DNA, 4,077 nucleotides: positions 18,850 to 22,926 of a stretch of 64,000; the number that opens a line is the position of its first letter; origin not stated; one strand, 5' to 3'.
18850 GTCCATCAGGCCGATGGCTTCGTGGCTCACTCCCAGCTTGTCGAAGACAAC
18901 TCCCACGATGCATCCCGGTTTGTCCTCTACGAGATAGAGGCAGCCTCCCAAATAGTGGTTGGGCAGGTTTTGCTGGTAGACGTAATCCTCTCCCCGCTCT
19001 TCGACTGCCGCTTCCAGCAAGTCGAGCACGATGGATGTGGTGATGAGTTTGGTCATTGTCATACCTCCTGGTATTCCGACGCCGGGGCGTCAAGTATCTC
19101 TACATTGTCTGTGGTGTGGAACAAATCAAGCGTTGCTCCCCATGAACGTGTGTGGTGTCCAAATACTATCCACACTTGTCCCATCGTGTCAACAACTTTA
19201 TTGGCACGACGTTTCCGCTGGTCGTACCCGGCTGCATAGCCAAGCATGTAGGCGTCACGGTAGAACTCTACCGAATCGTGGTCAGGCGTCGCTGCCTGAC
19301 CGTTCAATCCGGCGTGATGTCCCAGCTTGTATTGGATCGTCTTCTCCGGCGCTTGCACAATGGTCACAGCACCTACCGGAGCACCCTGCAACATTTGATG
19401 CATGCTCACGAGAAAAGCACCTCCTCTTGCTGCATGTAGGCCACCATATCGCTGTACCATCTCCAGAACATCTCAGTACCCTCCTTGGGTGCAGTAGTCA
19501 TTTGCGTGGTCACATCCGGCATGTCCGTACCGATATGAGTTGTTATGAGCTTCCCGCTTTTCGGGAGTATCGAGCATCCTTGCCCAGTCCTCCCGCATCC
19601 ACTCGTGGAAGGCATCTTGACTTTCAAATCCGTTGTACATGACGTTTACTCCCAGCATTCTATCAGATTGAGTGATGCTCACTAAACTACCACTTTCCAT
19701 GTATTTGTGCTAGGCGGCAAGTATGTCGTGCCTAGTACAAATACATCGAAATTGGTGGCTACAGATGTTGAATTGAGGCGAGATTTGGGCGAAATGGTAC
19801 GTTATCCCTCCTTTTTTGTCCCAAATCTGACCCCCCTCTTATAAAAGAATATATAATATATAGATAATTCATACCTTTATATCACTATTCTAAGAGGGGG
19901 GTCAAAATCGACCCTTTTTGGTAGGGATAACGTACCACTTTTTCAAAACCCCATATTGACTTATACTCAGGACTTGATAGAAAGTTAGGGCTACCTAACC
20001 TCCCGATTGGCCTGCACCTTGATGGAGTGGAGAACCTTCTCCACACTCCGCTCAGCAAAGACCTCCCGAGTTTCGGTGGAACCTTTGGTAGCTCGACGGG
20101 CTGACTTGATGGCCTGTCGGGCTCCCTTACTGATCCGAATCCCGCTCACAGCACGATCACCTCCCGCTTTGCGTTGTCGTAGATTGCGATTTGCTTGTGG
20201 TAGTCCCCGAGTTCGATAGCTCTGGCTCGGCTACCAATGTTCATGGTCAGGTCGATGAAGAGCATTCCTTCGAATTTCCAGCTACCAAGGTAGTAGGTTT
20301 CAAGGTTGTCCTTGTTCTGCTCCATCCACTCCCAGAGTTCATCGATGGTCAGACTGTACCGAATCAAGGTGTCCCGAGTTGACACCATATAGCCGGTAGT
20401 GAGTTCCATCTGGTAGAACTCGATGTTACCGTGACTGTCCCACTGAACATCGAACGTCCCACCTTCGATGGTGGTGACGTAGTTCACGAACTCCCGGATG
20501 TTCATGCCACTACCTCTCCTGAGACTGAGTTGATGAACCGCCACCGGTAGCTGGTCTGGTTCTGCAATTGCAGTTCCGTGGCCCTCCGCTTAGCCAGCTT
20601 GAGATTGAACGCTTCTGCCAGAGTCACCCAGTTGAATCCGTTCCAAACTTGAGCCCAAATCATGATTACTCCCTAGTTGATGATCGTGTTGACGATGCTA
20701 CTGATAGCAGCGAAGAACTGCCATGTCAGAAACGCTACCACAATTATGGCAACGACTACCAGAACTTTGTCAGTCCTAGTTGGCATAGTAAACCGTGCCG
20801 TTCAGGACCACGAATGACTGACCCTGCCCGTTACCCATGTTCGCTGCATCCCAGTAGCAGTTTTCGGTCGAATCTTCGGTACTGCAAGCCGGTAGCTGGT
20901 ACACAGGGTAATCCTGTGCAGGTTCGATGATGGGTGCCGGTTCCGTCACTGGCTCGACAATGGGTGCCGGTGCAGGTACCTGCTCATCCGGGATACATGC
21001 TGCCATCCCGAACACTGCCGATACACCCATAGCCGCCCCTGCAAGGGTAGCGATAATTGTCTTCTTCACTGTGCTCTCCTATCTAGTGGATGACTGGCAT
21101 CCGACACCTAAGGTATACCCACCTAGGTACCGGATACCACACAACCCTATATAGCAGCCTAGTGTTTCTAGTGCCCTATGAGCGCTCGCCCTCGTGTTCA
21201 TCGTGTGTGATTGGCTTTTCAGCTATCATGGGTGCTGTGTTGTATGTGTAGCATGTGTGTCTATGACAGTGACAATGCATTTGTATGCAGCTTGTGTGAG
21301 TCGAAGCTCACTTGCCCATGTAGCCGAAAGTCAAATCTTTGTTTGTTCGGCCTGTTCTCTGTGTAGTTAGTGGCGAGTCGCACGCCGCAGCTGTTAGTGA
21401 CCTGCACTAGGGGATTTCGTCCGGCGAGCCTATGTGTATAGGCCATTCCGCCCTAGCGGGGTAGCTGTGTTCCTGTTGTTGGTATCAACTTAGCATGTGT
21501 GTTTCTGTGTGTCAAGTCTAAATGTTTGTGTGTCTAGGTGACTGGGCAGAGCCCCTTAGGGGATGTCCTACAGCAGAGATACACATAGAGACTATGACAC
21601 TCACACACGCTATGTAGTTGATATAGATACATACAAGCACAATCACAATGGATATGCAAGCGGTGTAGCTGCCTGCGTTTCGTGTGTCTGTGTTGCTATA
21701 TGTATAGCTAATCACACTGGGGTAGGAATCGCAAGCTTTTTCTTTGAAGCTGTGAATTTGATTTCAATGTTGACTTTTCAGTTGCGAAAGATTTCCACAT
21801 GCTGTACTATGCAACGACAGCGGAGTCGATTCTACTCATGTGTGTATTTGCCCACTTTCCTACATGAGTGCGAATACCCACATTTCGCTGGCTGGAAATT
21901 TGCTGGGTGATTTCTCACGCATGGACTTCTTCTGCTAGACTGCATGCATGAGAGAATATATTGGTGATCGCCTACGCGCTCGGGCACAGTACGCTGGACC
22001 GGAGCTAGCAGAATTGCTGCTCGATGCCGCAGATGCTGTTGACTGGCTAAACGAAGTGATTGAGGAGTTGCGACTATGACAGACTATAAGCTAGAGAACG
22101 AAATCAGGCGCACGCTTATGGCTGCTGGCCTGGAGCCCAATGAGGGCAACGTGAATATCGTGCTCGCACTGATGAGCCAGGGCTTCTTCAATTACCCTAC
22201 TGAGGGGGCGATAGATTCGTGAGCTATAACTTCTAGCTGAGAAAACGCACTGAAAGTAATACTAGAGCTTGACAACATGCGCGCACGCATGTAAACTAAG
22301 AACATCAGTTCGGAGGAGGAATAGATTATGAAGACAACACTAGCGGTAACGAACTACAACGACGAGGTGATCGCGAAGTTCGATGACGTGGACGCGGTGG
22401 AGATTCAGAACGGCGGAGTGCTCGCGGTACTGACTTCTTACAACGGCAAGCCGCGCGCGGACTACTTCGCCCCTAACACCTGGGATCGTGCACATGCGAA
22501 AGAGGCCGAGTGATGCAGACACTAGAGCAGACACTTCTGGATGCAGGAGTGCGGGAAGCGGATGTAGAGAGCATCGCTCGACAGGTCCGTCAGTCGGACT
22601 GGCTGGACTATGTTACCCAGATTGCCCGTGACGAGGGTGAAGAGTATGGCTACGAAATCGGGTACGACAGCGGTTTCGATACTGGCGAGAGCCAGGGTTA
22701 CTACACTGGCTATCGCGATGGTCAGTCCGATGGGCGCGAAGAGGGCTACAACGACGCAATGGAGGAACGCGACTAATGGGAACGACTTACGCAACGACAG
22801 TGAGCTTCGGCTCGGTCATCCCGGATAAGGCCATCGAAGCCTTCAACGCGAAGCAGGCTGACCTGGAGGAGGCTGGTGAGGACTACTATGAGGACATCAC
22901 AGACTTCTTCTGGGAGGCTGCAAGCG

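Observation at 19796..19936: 141-bp two-tier palindrome with AT-rich core: candidate replication origin or master regulatory site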

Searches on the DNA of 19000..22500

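Call 6: search_rna_families(source=window, start=19000, end=22500, threshold=evalue, max_evalue=1)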
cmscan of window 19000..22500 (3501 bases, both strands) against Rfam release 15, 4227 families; matches with E-value up to 1: 5.
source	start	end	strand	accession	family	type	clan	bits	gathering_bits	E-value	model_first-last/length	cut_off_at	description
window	19819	19911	-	RF04230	mir-9261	Gene; miRNA;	-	29.9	86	0.0031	1-92/92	no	mir-9261 microRNA precursor family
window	19784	19956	+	RF04174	MIR4208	Gene; miRNA;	-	27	140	0.4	1-191/191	no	MIR4208 microRNA precursor family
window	19821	19912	-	RF03749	MIR2617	Gene; miRNA;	-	26.1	46.5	0.25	1-86/86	no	MIR2617 microRNA precursor family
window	19824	19908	+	RF00688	MIR394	Gene; miRNA;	-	25.6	60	0.043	19-90/109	no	MIR394 microRNA precursor family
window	19824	19908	-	RF00688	MIR394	Gene; miRNA;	-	23.4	60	0.17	19-90/109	no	MIR394 microRNA precursor family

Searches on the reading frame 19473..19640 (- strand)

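Call 72: search_protein_families(library=pfam, proteins=[window:19473-19640:-], max_evalue=1)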
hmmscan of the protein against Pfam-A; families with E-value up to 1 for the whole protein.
window:19473-19640:- (55 aa): 1 family
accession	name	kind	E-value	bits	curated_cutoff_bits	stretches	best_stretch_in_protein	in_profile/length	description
PF01896.25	DNA_primase_S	-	0.074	13.9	26.8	1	5-36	48-78/163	DNA primase small subunit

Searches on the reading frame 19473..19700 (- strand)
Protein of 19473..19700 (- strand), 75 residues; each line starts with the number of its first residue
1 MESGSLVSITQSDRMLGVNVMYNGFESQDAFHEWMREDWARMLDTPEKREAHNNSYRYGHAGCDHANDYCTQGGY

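Call 13: search_protein_families(library=phrogs, proteins=[window:19473-19700:-], max_evalue=0.01)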
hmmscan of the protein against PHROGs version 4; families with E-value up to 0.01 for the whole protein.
window:19473-19700:- (75 aa): 0 families

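Call 18: find_encoding_contigs(protein=window:19473-19700:-, flank=3000, max_places=10)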
Protein window:19473-19700:- (75 aa): no gene with exactly this product is on record in the collection.

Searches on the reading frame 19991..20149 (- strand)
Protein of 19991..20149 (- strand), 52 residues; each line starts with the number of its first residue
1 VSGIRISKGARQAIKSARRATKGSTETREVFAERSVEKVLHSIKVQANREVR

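Call 13: search_protein_families(library=phrogs, proteins=[window:19991-20149:-], max_evalue=0.01)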
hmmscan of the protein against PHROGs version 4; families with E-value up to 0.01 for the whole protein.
window:19991-20149:- (52 aa): 0 families

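Call 33: find_homologous_proteins(query=window:19991-20149:-, max_evalue=0.01)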
Query window:19991-20149:- (52 aa): 1 proteins with E <= 0.01 among 1 candidates.
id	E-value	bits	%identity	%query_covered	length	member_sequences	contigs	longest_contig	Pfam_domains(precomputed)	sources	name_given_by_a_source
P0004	1.8e-21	91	94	100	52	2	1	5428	-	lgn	-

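Call 72: search_protein_families(library=pfam, proteins=[window:19991-20149:-], max_evalue=1)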
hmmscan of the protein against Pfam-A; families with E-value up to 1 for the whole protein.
window:19991-20149:- (52 aa): 0 families

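Call 73: search_solved_structures(query=window:19991-20149:-, max_evalue=10)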
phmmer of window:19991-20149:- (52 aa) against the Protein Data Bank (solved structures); distinct sequences matched with E-value up to 10: 1.
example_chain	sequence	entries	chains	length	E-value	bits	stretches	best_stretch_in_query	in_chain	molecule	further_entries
8r5s_A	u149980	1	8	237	4.7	11.2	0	6-44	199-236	chain A, B, C and H of the soluble homotetramer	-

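Call 99: predict_structure(protein=P0004)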
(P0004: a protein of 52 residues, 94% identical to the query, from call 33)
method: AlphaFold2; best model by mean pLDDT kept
length: 52 residues; sequences in the alignment: 1
mean_pLDDT: 89.1   pTM: 0.46
mean pLDDT of the five models: 89.1, 77.7, 77.1, 76.3, 73.0
residues with pLDDT >= 90: 31; 70-90: 19; 50-70: 2; < 50: 0
segments of 3 or more residues with pLDDT < 50: none
pLDDT, mean of each block of 10 residues (from residue 1): 84 89 90 91 93 79
secondary structure, 60 per line:
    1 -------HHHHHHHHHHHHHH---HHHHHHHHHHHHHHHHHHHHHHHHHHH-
elements in order: H8-21 H25-51

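Call 101: fold_search(model_id=the predicted structure, library=pdb)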
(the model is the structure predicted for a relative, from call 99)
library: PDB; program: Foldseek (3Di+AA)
matches with E <= 10: 23; with E <= 0.001: 0
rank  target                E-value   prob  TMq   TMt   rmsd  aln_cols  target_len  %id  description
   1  6n8j_r                2.7e+00  0.16  0.46  0.16   7.3        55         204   27  Cryo-EM structure of late nuclear (LN) pre-60S ribosomal subunit (released 2019-03-13)
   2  7qii_B                3.8e+00  0.08  0.33  0.24   7.0        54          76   13  Complex of the Yersinia enterocolitica Type III secretion proteins YscX and YscY (released 2022-06-01)
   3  9b40_F                4.4e+00  0.41  0.63  0.77   2.1        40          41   15  Pseudomonas phage Pa193 5-fold vertex (capsid, decorating, and scaffolding proteins) (released 2024-10-16)
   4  7s5c_E                4.4e+00  0.14  0.47  0.38   8.6        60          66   20  M. xanthus ferritin-like protein EncB (released 2022-02-02)
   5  7q3l_A                4.8e+00  0.16  0.43  0.04   3.0        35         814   14  Human 17S U2 snRNP 5' domain (released 2022-03-30)
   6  7s5k_C                4.8e+00  0.14  0.47  0.38   8.2        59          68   20  M. xanthus ferritin-like protein EncB (released 2022-02-02)
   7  9d83_B                5.1e+00  0.15  0.50  0.13   5.1        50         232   20  Shigella flexneri bacteriophage B2 tail (released 2025-01-15)
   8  4oo6_A                5.9e+00  0.14  0.44  0.04   4.1        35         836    6  Crystal structure of human KAP-beta2 bound to the NLS of HCC1 (Hepato Cellular Carcinoma protein 1) (released 2014-02-12)
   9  8arb_F                5.9e+00  0.08  0.45  0.39   7.0        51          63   10  Heterologous Complex of shortened Aeromonas hydrophila Type III secretion substrate AscX with Yersinia enterocolitica  (released 2023-04-26)
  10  7s5k_E                6.3e+00  0.12  0.44  0.36   7.0        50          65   18  M. xanthus ferritin-like protein EncB (released 2022-02-02)
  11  7s5c_F                6.3e+00  0.11  0.46  0.41   8.3        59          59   20  M. xanthus ferritin-like protein EncB (released 2022-02-02)
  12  7s5c_D                6.3e+00  0.09  0.42  0.37   8.4        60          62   20  M. xanthus ferritin-like protein EncB (released 2022-02-02)
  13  8p7x_p                6.8e+00  0.08  0.41  0.20   7.5        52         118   13  Mycoplasma pneumoniae 70S ribosome in chloramphenicol-treated cells (released 2024-11-20)
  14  7qij_AB               7.3e+00  0.08  0.46  0.36   6.5        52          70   12  Complex of the Yersinia enterocolitica Type III secretion export gate YscV with substrate:chaperone complex YscX:YscY (released 2022-06-01)
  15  6dio_B                7.3e+00  0.06  0.32  0.05  11.6        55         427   22  Structure of class II HMG-CoA reductase from Delftia acidovorans with NAD bound (released 2018-09-26)
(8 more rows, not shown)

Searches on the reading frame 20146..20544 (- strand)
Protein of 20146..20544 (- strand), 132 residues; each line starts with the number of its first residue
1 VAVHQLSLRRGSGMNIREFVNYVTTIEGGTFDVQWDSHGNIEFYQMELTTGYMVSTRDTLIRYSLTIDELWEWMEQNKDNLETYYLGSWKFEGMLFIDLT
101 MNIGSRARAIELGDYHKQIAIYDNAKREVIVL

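Call 13: search_protein_families(library=phrogs, proteins=[window:20146-20544:-], max_evalue=0.01)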
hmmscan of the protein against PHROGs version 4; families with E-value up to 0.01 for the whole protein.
window:20146-20544:- (132 aa): 1 family
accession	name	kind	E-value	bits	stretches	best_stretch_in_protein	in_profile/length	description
phrog_17808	-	unknown function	4.3e-06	28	1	29-125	23-122/137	-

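Call 16: find_related_loci(query=window:20146-20544:-, collection=viral_contigs, flank=4000)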
Query window:20146-20544:- (132 aa) in viral_contigs; peptide patterns used: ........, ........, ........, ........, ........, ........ (x = any residue, [..] = any of these).
4 stretches matched a pattern, but none encodes a relative of the query by tblastn (E <= 1e-3).

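Call 19: find_encoding_contigs(protein=window:20146-20544:-, flank=3000, max_places=10)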
Protein window:20146-20544:- (132 aa): no gene with exactly this product is on record in the collection.

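Call 20: find_encoding_contigs(protein=window:20146-20505:-, flank=3000, max_places=10)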
Protein window:20146-20505:- (119 aa): 1 contig read that carries it; 1 place shown.
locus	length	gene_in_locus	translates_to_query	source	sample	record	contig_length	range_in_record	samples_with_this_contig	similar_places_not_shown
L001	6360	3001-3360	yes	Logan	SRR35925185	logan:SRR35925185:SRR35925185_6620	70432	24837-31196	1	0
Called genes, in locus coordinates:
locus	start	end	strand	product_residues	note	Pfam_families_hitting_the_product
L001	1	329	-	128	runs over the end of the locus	-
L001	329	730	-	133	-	-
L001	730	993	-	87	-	-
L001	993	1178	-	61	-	-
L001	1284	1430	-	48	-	-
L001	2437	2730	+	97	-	-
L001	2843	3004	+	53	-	-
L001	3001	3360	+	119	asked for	-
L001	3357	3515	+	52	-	-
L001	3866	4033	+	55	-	-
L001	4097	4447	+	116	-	-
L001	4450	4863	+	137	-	-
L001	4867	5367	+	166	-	-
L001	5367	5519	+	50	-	-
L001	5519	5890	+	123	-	PF26096:DUF8033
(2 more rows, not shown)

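Call 21: find_homologous_proteins(query=window:20146-20505:-)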
Query window:20146-20505:- (119 aa): 3 proteins with E <= 0.001 among 7 candidates.
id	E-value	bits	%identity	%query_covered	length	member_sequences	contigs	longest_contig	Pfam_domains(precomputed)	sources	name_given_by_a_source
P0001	2.9e-74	265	100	100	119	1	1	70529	-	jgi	jgi:hypothetical protein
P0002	2.6e-31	126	51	100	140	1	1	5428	-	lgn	-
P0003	2.0e-23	101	43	100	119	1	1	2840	-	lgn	-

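Call 22: find_encoding_contigs(protein=P0002, flank=6000)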
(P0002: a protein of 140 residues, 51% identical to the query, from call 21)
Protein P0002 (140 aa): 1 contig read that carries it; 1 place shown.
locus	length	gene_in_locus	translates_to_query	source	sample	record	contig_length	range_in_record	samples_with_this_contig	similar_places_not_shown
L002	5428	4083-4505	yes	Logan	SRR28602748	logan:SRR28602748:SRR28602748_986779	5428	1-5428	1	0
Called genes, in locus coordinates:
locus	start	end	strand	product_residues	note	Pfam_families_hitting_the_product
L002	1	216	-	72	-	?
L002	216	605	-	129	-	-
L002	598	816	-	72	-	-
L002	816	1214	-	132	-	-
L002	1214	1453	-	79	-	-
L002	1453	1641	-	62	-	-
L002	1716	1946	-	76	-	-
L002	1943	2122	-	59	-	-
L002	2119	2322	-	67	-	-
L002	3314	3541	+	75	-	-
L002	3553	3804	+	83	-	-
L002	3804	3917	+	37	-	-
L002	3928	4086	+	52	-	-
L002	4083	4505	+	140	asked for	-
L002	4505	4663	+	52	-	-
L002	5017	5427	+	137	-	?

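Call 23: find_encoding_contigs(protein=P0003, flank=6000)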
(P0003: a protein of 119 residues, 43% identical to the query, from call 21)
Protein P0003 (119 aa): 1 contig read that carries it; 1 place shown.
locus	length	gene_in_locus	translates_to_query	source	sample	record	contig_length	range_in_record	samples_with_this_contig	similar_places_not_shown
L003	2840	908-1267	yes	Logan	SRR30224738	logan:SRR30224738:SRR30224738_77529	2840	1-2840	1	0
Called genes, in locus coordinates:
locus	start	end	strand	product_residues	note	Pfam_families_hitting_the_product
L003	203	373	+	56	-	-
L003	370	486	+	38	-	-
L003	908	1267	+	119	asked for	-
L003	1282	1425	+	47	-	-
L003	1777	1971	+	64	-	-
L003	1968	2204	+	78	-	-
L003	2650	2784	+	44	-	-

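Call 72: search_protein_families(library=pfam, proteins=[window:20146-20505:-], max_evalue=1)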
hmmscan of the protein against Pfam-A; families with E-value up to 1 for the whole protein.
window:20146-20505:- (119 aa): 1 family
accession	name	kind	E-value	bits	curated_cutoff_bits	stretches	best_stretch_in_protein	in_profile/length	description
PF00204.31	DNA_gyraseB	-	0.2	11.6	27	1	2-18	47-63/173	DNA gyrase B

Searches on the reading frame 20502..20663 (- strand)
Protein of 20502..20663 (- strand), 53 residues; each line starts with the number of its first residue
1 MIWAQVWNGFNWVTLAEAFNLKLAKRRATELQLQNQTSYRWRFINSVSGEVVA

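Call 13: search_protein_families(library=phrogs, proteins=[window:20502-20663:-], max_evalue=0.01)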
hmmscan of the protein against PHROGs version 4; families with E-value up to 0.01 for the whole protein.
window:20502-20663:- (53 aa): 0 families

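Call 72: search_protein_families(library=pfam, proteins=[window:20502-20663:-], max_evalue=1)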
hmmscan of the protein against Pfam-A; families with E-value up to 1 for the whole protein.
window:20502-20663:- (53 aa): 2 families
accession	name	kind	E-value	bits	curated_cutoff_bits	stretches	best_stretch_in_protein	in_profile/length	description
PF20670.3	DUF6816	-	0.02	14.9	26.8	1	25-53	41-69/218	Domain of unknown function (DUF6816)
PF19565.4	DUF6087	-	0.19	12.5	27.1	1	5-35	47-77/99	Family of unknown function (DUF6087)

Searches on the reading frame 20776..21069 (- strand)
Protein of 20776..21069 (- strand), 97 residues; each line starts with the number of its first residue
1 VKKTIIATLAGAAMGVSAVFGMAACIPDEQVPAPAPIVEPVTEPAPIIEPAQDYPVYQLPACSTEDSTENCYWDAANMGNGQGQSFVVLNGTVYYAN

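Call 13: search_protein_families(library=phrogs, proteins=[window:20776-21069:-], max_evalue=0.01)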
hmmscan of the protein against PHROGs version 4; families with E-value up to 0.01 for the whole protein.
window:20776-21069:- (97 aa): 3 families
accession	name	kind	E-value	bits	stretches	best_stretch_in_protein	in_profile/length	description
phrog_19904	-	unknown function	1.7e-12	48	1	54-94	23-62/69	-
phrog_3994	-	unknown function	1.4e-08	36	1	22-95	16-87/142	-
phrog_23104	-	unknown function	1.6e-07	32.2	1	56-92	26-61/67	-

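Call 72: search_protein_families(library=pfam, proteins=[window:20776-21069:-], max_evalue=1)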
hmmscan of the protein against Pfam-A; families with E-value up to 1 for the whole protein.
window:20776-21069:- (97 aa): 1 family
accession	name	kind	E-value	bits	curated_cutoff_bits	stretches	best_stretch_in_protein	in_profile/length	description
PF11021.13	DUF2613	-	0.0077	16.7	22.1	1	5-34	7-36/55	Protein of unknown function (DUF2613)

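Call 83: search_dna_similar(query=window:20776-21069:-, collection=phages, mode=protein, max_rows=25, max_evalue=0.001)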
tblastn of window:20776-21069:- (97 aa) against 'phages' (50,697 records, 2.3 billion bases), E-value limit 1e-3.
Records with a match: 68; places in all: 75; records where one place covers at least 80% of the query: 7.
Best place of each record, by identity: 60-80% 15; <60% 53.
By first word of the organism name: Streptomyces 35; Microbacterium 28; Phaeobacter 1; Bacteriophage 1; Rhodobacter 1; Roseobacter 1; Ruegeria 1.
By host as written in the record: Microbacterium foliorum NRRL B-24224 14; Streptomyces griseus ATCC 10137 10; Streptomyces xanthochromogenes NRRL B-5410 9; Microbacterium paraoxydans NRRL B-14843 6; Microbacterium foliorum NRRL B-24224 SEA 5; Streptomyces sp. 4; Streptomyces venezuelae ATCC 10712 2; Streptomyces lividans 2; and 11 more.
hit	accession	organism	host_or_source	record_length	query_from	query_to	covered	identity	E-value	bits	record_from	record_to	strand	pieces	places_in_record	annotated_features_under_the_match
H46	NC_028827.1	Streptomyces phage Lannister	Streptomyces venezuelae ATCC 10712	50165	5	97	96%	38.1%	5e-5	45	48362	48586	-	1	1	hypothetical protein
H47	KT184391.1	Streptomyces phage Lannister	Streptomyces venezuelae ATCC 10712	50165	5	97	96%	38.1%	5e-5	45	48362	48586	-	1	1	hypothetical protein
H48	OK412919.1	Streptomyces phage Pablito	Streptomyces lividans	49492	20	97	80%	40.2%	1e-4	45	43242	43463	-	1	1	hypothetical protein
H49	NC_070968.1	Streptomyces phage Pablito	Streptomyces lividans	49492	20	97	80%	40.2%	1e-4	45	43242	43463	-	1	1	hypothetical protein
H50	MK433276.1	Streptomyces phage Asten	Streptomyces griseus ATCC 10137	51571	13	97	88%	36.0%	6e-4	42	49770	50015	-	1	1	71: hypothetical protein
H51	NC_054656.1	Streptomyces phage Yosif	Streptomyces toxytricini NRRL B-5426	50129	1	88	91%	32.6%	3e-4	43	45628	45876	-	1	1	71: hypothetical protein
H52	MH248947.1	Streptomyces phage Yosif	Streptomyces toxytricini NRRL B-5426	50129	1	88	91%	32.6%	3e-4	43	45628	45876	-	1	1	71: hypothetical protein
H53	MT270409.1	Phaeobacter phage MD18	Phaeobacter inhibens DSM 17395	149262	36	94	61%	47.5%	3e-7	52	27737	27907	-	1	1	hypothetical protein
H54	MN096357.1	Microbacterium phage WaterT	Microbacterium paraoxydans NRRL B-14843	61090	59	95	38%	75.7%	9e-11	62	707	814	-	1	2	3: hypothetical protein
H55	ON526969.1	Microbacterium phage Cassita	Microbacterium paraoxydans NRRL B-14843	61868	59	95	38%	75.7%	9e-11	62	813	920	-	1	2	4: membrane protein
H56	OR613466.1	Microbacterium phage CandC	Microbacterium foliorum NRRL B-24224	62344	47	95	51%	57.1%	3e-8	55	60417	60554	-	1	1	102: membrane protein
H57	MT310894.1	Microbacterium phage Tempo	Microbacterium foliorum NRRL B-24224 SEA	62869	47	95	51%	57.1%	4e-8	54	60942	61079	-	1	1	104: hypothetical protein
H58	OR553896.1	Microbacterium phage Fregley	Microbacterium foliorum NRRL B-24224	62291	47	95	51%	57.1%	5e-8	54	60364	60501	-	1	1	103: membrane protein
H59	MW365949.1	Microbacterium phage Namago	Microbacterium foliorum NRRL B-24224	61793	24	95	74%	37.5%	1e-5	47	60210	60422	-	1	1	106: hypothetical protein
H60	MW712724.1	Microbacterium phage StrawberryJamm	Microbacterium foliorum NRRL B-24224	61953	24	95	74%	37.5%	2e-5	46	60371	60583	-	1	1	111: membrane protein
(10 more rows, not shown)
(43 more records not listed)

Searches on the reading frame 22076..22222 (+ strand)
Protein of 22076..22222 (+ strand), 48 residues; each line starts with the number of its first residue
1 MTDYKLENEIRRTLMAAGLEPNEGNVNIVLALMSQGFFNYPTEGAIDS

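Call 72: search_protein_families(library=pfam, proteins=[window:22076-22222:+], max_evalue=1)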
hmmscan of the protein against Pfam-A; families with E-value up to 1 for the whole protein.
window:22076-22222:+ (48 aa): 2 families
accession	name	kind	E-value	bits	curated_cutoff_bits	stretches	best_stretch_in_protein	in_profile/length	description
PF10525.14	Engrail_1_C_sig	-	0.042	13.5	22.5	0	30-42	10-22/31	Engrailed homeobox C-terminal signature domain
PF19796.4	DUF6280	-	0.069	13.8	27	1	10-36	43-69/86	Family of unknown function (DUF6280)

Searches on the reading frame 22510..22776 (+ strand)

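Call 72: search_protein_families(library=pfam, proteins=[window:22510-22776:+], max_evalue=1)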
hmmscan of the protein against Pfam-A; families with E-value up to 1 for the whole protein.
window:22510-22776:+ (88 aa): 1 family
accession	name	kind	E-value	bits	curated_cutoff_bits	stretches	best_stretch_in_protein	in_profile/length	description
PF09811.14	Yae1_N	-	0.00027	21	27.5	2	67-80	1-14/39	Essential protein Yae1, N terminal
